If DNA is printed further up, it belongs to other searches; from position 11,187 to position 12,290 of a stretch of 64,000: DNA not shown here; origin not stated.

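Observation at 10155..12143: Glycolipid synthase (UgtP/MGDG-synthase-type GT28) fused to a PHP-family phosphoesterase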

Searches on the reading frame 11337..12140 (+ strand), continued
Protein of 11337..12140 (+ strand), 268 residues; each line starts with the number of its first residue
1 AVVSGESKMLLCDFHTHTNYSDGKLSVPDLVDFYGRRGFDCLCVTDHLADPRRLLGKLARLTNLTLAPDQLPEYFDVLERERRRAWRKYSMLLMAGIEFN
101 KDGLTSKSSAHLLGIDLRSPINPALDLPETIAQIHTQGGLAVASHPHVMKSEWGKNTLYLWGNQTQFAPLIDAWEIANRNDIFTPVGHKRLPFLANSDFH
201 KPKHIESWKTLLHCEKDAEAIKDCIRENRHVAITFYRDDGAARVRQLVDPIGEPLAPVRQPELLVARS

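Call 22: find_homologous_proteins(query=P0139, max_evalue=1e-10)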
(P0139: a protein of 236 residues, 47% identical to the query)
Query P0139 (236 aa): 1774 proteins with E <= 1e-10 among 2100 candidates; the best 120 are listed.
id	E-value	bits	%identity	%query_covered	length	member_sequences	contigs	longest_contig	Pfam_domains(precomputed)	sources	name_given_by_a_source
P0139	2.5e-161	553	100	100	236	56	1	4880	-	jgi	-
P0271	5.2e-152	522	95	100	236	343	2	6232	PF02811.27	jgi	jgi:predicted metal-dependent phosphoesterase TrpH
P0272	3.9e-149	513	94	100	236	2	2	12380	PF02811.27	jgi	jgi:hypothetical protein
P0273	5.9e-143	492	88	100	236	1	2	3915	PF02811.27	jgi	jgi:hypothetical protein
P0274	4.5e-141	486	87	100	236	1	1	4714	PF02811.27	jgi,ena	-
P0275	9.7e-141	485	89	99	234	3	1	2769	PF02811.27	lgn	-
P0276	7.6e-138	476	85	100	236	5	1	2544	-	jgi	jgi:hypothetical protein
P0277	2.4e-136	471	83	100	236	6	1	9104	PF02811.27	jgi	jgi:hypothetical protein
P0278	2.5e-133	461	83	99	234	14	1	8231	PF02811.27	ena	-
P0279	1.8e-132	458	89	99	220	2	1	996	PF02811.27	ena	-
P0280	2.2e-132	458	84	99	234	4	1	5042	PF02811.27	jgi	jgi:3',5'-nucleoside bisphosphate phosphatase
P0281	4.0e-132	457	83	99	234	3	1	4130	PF02811.27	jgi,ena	-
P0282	1.1e-131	456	82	99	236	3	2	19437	PF02811.27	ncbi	ncbi:MAG: PHP domain-containing protein [Candidatus Deferrimicrobiaceae bacterium]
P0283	9.3e-131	453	82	100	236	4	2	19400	PF02811.27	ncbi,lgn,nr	ncbi:MAG: phosphotransferase [Deltaproteobacteria bacterium]|nr:phosphotransferase [Deltaproteobacte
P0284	6.7e-130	450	82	99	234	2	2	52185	PF02811.27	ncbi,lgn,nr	ncbi:MAG: phosphotransferase [Deltaproteobacteria bacterium]|nr:phosphotransferase [Deltaproteobacte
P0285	1.3e-129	449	82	99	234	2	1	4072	PF02811.27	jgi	jgi:predicted metal-dependent phosphoesterase TrpH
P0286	2.4e-129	448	80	100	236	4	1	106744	PF02811.27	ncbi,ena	-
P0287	1.5e-128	445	80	99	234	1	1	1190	PF02811.27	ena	-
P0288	6.0e-128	443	81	99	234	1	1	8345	PF02811.27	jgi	-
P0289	1.8e-127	442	81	99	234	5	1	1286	PF02811.27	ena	-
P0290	4.3e-127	441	79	100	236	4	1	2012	PF02811.27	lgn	-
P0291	7.9e-127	440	80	99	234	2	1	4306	PF02811.27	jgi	-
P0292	8.1e-127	440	79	98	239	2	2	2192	PF02811.27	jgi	-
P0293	1.3e-126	439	77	100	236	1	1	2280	PF02811.27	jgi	jgi:predicted metal-dependent phosphoesterase TrpH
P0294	6.2e-126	437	79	99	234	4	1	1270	PF02811.27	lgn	-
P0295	9.2e-126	436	76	99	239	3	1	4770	PF02811.27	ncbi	-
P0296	2.6e-125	435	78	99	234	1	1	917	PF02811.27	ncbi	-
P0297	1.5e-124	432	78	99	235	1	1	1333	PF02811.27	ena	-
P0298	1.6e-124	432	79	99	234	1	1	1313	PF02811.27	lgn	-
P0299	5.6e-124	430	77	99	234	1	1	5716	PF02811.27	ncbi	-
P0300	4.0e-123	428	75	100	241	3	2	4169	PF02811.27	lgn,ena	-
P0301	1.5e-118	413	74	100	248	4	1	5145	PF02811.27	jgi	jgi:hypothetical protein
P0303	1.1e-116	407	73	99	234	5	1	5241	PF02811.27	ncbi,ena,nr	ncbi:MAG TPA: PHP domain-containing protein [Gemmatimonadales bacterium]|nr:PHP domain-containing pr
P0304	2.3e-116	405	78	100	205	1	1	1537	PF02811.27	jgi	-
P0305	1.6e-114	399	75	98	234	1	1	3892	PF02811.27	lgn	-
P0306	6.2e-114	397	91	79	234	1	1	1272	PF02811.27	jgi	-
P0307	1.8e-111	389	72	99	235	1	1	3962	PF02811.27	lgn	-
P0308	3.2e-111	389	72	99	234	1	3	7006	PF02811.27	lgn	-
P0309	1.2e-99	351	67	97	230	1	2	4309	PF02811.27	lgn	-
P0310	3.5e-98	346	64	97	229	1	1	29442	PF02811.27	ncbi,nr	ncbi:MAG: PHP domain-containing protein [Thermodesulfovibrionales bacterium]|nr:PHP domain-containin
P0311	1.4e-97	344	63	97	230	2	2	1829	PF02811.27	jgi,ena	-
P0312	2.2e-97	343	64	97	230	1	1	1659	PF02811.27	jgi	jgi:predicted metal-dependent phosphoesterase TrpH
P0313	2.9e-97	343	63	97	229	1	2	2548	PF02811.27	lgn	-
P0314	5.5e-97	342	63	97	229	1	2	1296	PF02811.27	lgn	-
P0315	5.6e-97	342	63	97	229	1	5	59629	PF02811.27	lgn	-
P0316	5.9e-97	342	62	97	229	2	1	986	PF02811.27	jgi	jgi:predicted metal-dependent phosphoesterase TrpH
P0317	6.1e-97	342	66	99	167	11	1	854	PF02811.27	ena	-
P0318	1.0e-96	341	62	97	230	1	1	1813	PF02811.27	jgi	-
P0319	1.0e-96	341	63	97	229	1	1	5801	PF02811.27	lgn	-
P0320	1.3e-96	341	64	97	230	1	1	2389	PF02811.27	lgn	-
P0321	1.4e-96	341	61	97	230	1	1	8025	PF02811.27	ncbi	-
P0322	2.1e-96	340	62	97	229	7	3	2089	PF02811.27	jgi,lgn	jgi:predicted metal-dependent phosphoesterase TrpH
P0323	2.2e-96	340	62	97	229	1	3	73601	PF02811.27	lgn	-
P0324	2.4e-96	340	63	97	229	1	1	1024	PF02811.27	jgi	-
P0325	5.0e-96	339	63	97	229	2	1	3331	PF02811.27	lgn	-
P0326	5.5e-96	339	62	97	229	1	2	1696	PF02811.27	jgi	jgi:predicted metal-dependent phosphoesterase TrpH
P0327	6.2e-96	339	62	97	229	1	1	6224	PF02811.27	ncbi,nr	ncbi:MAG TPA: PHP domain-containing protein [Nitrospirota bacterium]|nr:PHP domain-containing protei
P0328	7.7e-96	338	62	97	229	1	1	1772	PF02811.27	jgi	jgi:predicted metal-dependent phosphoesterase TrpH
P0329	9.6e-96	338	62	97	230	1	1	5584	PF02811.27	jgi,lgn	jgi:hypothetical protein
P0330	1.1e-95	338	62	97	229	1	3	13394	PF02811.27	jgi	jgi:predicted metal-dependent phosphoesterase TrpH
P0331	1.4e-95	337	61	97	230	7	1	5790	PF02811.27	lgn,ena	-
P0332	1.5e-95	337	62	97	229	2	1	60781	PF02811.27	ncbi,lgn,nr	ncbi:MAG: PHP domain-containing protein [Thermodesulfovibrio sp.]|nr:PHP domain-containing protein [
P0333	2.3e-95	337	62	97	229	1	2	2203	PF02811.27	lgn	-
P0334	2.9e-95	336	63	97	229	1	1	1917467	PF02811.27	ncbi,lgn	-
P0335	3.2e-95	336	63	97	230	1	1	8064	PF02811.27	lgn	-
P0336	3.7e-95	336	63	97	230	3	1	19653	PF02811.27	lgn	-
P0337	3.7e-95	336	63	97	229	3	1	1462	PF02811.27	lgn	-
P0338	3.8e-95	336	62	97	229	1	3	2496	PF02811.27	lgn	-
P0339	3.8e-95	336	60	97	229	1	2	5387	PF02811.27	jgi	jgi:predicted metal-dependent phosphoesterase TrpH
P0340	4.3e-95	336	63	97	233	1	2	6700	PF02811.27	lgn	-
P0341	5.0e-95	336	63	97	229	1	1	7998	PF02811.27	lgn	-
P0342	5.6e-95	335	63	97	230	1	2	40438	PF02811.27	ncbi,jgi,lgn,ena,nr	ncbi:MAG TPA: PHP domain-containing protein [Nitrospirota bacterium]|nr:PHP domain-containing protei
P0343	5.9e-95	335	63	97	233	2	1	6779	PF02811.27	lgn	-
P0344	6.4e-95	335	62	97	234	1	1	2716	PF02811.27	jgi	jgi:3',5'-nucleoside bisphosphate phosphatase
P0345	6.9e-95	335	62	97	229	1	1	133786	PF02811.27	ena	-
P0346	7.3e-95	335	62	97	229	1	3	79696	PF02811.27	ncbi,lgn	-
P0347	8.4e-95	335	62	97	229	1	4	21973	PF02811.27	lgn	-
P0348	9.1e-95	335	62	97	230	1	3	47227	PF02811.27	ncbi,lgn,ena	-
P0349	9.8e-95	335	62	97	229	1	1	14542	PF02811.27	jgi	jgi:predicted metal-dependent phosphoesterase TrpH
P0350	1.0e-94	335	60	97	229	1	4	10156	PF02811.27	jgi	jgi:predicted metal-dependent phosphoesterase TrpH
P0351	1.1e-94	334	61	97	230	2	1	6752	PF02811.27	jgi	jgi:predicted metal-dependent phosphoesterase TrpH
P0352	1.3e-94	334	62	97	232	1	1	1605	PF02811.27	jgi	jgi:predicted metal-dependent phosphoesterase TrpH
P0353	1.4e-94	334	64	97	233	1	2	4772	PF02811.27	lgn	-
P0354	1.4e-94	334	60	97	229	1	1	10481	PF02811.27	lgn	-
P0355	1.4e-94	334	61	97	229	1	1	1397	PF02811.27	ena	-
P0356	1.6e-94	334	62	97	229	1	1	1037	PF02811.27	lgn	-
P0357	1.7e-94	334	62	97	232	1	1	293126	PF02811.27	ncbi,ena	-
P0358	1.8e-94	334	62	97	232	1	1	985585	PF02811.27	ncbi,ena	-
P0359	1.9e-94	334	60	98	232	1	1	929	PF02811.27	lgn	-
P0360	2.0e-94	334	63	97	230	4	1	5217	PF02811.27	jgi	jgi:predicted metal-dependent phosphoesterase TrpH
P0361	2.1e-94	334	64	97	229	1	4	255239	PF02811.27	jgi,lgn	-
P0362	2.1e-94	334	63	97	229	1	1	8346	PF02811.27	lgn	-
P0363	2.4e-94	333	61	97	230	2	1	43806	PF02811.27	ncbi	-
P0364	2.6e-94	333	62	97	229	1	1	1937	PF02811.27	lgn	-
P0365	2.7e-94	333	61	97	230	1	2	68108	PF02811.27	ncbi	-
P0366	2.7e-94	333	60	98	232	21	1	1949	PF02811.27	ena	-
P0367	2.7e-94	333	62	97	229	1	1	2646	PF02811.27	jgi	jgi:hypothetical protein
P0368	2.8e-94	333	62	97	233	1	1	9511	PF02811.27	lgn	-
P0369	3.0e-94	333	63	97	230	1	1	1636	PF02811.27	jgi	-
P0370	3.7e-94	333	61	97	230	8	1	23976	PF02811.27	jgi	jgi:3',5'-nucleoside bisphosphate phosphatase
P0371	3.8e-94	333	65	97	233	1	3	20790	PF02811.27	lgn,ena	-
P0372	4.0e-94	333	60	97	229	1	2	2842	PF02811.27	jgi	jgi:PHP family Zn ribbon phosphoesterase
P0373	4.0e-94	333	62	97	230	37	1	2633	PF02811.27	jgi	jgi:predicted metal-dependent phosphoesterase TrpH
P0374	4.3e-94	333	64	97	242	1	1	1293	PF02811.27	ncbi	-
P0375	4.6e-94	332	61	97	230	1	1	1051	PF02811.27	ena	-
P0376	4.8e-94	332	61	97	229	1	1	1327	PF02811.27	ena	-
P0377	4.8e-94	332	62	97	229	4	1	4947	PF02811.27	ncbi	-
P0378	5.4e-94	332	63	97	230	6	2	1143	PF02811.27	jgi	-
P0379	6.4e-94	332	62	97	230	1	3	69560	PF02811.27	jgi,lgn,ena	jgi:predicted metal-dependent phosphoesterase TrpH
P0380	6.6e-94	332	62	97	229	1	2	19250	PF02811.27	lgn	-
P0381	6.8e-94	332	62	97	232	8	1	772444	PF02811.27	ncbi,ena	-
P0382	6.9e-94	332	61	97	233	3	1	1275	PF02811.27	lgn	-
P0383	6.9e-94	332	62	97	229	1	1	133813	PF02811.27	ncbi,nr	ncbi:MAG: PHP domain-containing protein [Nitrospirae bacterium]|nr:PHP domain-containing protein [Ni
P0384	7.4e-94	332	60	98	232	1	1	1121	PF02811.27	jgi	-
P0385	7.5e-94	332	62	97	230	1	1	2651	PF02811.27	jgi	jgi:predicted metal-dependent phosphoesterase TrpH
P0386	7.7e-94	332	63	97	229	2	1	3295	PF02811.27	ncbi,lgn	-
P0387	8.5e-94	332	61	97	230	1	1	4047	PF02811.27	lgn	-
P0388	8.6e-94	332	60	97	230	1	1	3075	PF02811.27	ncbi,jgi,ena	jgi:3',5'-nucleoside bisphosphate phosphatase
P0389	9.0e-94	331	62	97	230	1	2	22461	PF02811.27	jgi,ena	-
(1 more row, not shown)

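Call 23: find_encoding_contigs(protein=P0286, flank=6000, max_places=1)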
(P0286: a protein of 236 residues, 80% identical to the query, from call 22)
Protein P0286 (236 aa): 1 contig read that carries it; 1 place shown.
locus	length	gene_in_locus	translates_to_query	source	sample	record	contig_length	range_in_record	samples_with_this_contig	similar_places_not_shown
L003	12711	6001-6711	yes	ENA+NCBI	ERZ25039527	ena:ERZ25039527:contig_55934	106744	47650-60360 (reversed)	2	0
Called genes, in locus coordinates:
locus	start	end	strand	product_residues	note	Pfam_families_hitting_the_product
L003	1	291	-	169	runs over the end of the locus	PF00300:His_Phos_1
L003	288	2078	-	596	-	PF00672:HAMP, PF00989:PAS (weak), PF08448:PAS_4, PF00512:HisKA, PF13581:HATPase_c_2 (weak), PF02518:HATPase_c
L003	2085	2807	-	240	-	PF00072:Response_reg, PF00486:Trans_reg_C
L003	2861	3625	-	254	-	PF01553:Acyltransferase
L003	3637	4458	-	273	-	PF13444:Acetyltransf_5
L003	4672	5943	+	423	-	PF00232:Glyco_hydro_1, PF00150:Cellulase (faint)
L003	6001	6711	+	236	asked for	PF02811:PHP (weak)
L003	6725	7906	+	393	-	PF13506:Glyco_transf_21, PF00535:Glycos_transf_2, PF13641:Glyco_tranf_2_3, PF13632:Glyco_trans_2_3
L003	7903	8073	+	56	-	-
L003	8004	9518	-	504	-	-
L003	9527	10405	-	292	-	PF00781:DAGK_cat, PF01513:NAD_kinase (weak), PF19279:YegS_C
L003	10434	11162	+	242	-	PF03009:GDPD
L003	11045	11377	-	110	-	-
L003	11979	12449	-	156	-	PF07992:Pyr_redox_2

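Call 24: find_encoding_contigs(protein=P0334, flank=6000, max_places=1)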
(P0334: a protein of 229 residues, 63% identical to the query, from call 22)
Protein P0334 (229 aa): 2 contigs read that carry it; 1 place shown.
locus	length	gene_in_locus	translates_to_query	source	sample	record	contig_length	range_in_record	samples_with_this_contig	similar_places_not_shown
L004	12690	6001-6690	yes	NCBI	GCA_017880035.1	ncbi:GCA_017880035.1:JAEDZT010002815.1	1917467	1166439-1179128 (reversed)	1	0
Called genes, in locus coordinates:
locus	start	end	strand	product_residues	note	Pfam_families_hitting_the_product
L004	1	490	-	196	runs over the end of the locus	PF08745:PIN_5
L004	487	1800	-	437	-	PF25062:ARM_TT21_N (weak), PF23914:TPR_CcmH_CycH (weak), PF13432:TPR_16, PF00515:TPR_1 (weak), PF07719:TPR_2 (weak), PF13181:TPR_8 (weak), PF14559:TPR_19 (weak), PF18073:Zn_ribbon_LapB (weak), +16 more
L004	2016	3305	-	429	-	PF00232:Glyco_hydro_1, PF00150:Cellulase (weak), PF02449:Glyco_hydro_42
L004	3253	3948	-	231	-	PF00512:HisKA, PF02518:HATPase_c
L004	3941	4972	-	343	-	PF00571:CBS (faint), PF00990:GGDEF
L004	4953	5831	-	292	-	PF00563:EAL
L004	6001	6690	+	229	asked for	PF02811:PHP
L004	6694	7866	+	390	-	PF13506:Glyco_transf_21, PF00535:Glycos_transf_2, PF13641:Glyco_tranf_2_3, PF13632:Glyco_trans_2_3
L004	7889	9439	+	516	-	PF00245:Alk_phosphatase, PF01676:Metalloenzyme (weak)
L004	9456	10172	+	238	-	PF00149:Metallophos, PF12850:Metallophos_2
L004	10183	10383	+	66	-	PF00072:Response_reg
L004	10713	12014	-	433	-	PF00595:PDZ (weak), PF13180:PDZ_2, PF17820:PDZ_6, PF19238:Radical_SAM_2, PF04055:Radical_SAM (faint), PF04459:DUF512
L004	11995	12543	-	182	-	PF01066:CDP-OH_P_transf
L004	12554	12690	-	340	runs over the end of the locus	-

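Call 25: find_encoding_contigs(protein=P0358, flank=6000, max_places=1)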
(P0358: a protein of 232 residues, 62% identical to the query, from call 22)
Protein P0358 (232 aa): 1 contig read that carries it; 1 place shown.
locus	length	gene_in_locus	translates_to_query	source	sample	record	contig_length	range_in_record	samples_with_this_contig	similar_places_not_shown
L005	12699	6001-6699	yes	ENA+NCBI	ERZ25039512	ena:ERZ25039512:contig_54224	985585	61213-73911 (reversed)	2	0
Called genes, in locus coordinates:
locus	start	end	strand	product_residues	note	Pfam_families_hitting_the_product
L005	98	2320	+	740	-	PF02446:Glyco_hydro_77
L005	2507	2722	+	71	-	-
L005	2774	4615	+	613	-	PF00563:EAL, PF00571:CBS (faint), PF00990:GGDEF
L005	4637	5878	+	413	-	PF00232:Glyco_hydro_1, PF00150:Cellulase (faint), PF02449:Glyco_hydro_42 (weak)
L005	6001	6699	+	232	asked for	PF02811:PHP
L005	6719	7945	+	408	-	PF13506:Glyco_transf_21, PF00535:Glycos_transf_2, PF13641:Glyco_tranf_2_3, PF13632:Glyco_trans_2_3 (weak)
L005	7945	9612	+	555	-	PF02203:TarH, PF12729:4HB_MCP_1, PF00672:HAMP, PF00015:MCPsignal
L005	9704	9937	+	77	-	-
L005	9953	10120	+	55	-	-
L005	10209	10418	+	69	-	-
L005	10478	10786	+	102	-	PF09723:Zn_ribbon_8 (faint), PF01396:Zn_ribbon_Top1 (faint), PF03811:Zn_ribbon_InsA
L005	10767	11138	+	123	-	PF19991:HMA_2, PF00403:HMA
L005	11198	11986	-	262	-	PF01553:Acyltransferase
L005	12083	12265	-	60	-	-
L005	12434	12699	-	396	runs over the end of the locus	PF00438:S-AdoMet_synt_N, PF02772:S-AdoMet_synt_M, PF02773:S-AdoMet_synt_C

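Call 32: find_related_loci(query=A3, collection=genome_contigs, flank=6000)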
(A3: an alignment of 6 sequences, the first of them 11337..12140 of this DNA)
Query A3 (268 aa) in genome_contigs; peptide patterns used: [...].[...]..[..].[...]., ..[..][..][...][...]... (x = any residue, [..] = any of these).
599 stretches matched a pattern (row limit reached: there are more); 555 encode a relative of the query (tblastn E <= 1e-3); the best 80 are kept; 80 distinct loci.
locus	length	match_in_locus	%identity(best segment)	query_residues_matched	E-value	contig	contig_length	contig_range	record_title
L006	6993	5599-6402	85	1-267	2e-154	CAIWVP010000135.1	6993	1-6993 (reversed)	MAG: uncultured Verrucomicrobia bacterium isolate Ja2_bin-1724 genome assembly, contig: bin-1724:135/211, whole genome s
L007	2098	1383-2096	91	1-238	3e-161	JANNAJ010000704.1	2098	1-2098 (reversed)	MAG: Verrucomicrobiota bacterium isolate OTE_78_metabat_496 OTE_78_k141_2559325, whole genome shotgun sequence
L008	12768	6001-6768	78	5-263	2e-139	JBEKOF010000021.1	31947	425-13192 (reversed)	MAG: Verrucomicrobiota bacterium isolate SPRUCE 434 SPRUCE_434_21, whole genome shotgun sequence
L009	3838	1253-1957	81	4-238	1e-138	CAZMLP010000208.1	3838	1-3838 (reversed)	MAG TPA_asm: uncultured Verrucomicrobiota bacterium isolate binchicken_co84_3 genome assembly, contig: k141_453526, whol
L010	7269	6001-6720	78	4-243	5e-135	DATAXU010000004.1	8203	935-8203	MAG TPA_asm: Verrucomicrobiia bacterium isolate SMAG_U5661 k141_1161945, whole genome shotgun sequence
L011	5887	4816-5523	79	4-239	1e-134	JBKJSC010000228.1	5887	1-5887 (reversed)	MAG: Limisphaerales bacterium isolate ant_bin.560 k117_2045303, whole genome shotgun sequence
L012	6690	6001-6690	80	4-233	5e-133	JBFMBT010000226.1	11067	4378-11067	MAG: Verrucomicrobiota bacterium isolate MAG171 MAG171_226, whole genome shotgun sequence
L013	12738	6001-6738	78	1-244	7e-133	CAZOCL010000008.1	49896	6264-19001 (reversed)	MAG TPA_asm: uncultured Klebsiella sp. isolate SRP193066_co2_110 genome assembly, contig: NODE_256_length_49896_cov_10.7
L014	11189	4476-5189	75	1-238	9e-133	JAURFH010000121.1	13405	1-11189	MAG: Verrucomicrobiota bacterium isolate SFB_3D_100_87 NODE_121_length_13405_cov_4.775660, whole genome shotgun sequence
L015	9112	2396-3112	78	4-242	1e-132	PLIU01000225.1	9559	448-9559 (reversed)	MAG: Verrucomicrobiales bacterium isolate palsa_1400 73.20110800_P3S.15_contig_19224, whole genome shotgun sequence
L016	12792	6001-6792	72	8-267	2e-132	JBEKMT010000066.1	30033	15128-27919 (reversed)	MAG: Verrucomicrobiota bacterium isolate SPRUCE 3 SPRUCE_3_66, whole genome shotgun sequence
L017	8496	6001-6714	76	1-238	2e-132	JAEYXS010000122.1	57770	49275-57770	MAG: Verrucomicrobia bacterium isolate OH_CBlB_325 k127_73204, whole genome shotgun sequence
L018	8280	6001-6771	74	6-258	8e-132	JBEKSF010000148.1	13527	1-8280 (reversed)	MAG: Verrucomicrobiota bacterium isolate SPRUCE 528 SPRUCE_528_148, whole genome shotgun sequence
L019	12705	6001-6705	77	4-238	3e-131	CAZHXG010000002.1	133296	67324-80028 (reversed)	MAG TPA_asm: uncultured Bifidobacteriaceae bacterium isolate binchicken_co54_528 genome assembly, contig: NODE_111_lengt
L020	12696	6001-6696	77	7-238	2e-131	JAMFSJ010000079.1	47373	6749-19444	MAG: Methylacidimicrobium fagopyrum isolate NGEE_A_bin29 k127_2005732, whole genome shotgun sequence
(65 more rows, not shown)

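Call 47: find_related_loci(query=A4, collection=metagenome_contigs, flank=8000)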
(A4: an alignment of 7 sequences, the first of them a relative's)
Query A4 (236 aa) in metagenome_contigs; peptide patterns used: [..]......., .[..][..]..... (x = any residue, [..] = any of these).
600 stretches matched a pattern (row limit reached: there are more); 345 encode a relative of the query (tblastn E <= 1e-3); the best 80 are kept; 80 distinct loci.
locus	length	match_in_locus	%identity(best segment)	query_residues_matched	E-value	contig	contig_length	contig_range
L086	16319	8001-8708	99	1-236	3e-162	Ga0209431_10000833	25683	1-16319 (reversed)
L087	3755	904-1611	98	1-236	2e-166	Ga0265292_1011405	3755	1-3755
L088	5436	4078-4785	94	1-236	2e-158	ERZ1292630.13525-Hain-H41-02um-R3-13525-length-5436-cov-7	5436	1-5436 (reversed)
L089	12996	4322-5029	95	1-236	1e-155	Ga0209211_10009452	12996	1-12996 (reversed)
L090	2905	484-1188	94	1-235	2e-161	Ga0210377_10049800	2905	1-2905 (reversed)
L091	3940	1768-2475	94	1-236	3e-158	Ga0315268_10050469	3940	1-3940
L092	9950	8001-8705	94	1-235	3e-153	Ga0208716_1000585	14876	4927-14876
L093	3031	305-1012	94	1-236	2e-160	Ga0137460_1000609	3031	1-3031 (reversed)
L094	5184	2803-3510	94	1-236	1e-154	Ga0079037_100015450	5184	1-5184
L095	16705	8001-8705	92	1-235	6e-151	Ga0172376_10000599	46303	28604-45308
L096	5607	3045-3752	91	1-236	1e-149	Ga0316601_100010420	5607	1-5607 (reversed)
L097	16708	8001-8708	91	1-236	5e-148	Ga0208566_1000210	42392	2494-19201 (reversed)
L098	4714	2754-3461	87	1-236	6e-146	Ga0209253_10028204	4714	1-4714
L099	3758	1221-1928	86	1-236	4e-143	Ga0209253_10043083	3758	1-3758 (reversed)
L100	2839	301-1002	83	3-236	1e-141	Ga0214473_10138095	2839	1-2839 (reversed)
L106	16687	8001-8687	61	2-230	6e-101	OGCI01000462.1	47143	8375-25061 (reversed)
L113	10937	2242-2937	60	1-231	1e-98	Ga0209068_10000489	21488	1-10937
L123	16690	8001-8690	59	3-231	7e-98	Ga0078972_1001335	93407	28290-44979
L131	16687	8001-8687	60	3-231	1e-97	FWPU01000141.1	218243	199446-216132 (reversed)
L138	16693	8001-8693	61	2-231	7e-97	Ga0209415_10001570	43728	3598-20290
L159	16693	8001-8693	58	2-232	1e-94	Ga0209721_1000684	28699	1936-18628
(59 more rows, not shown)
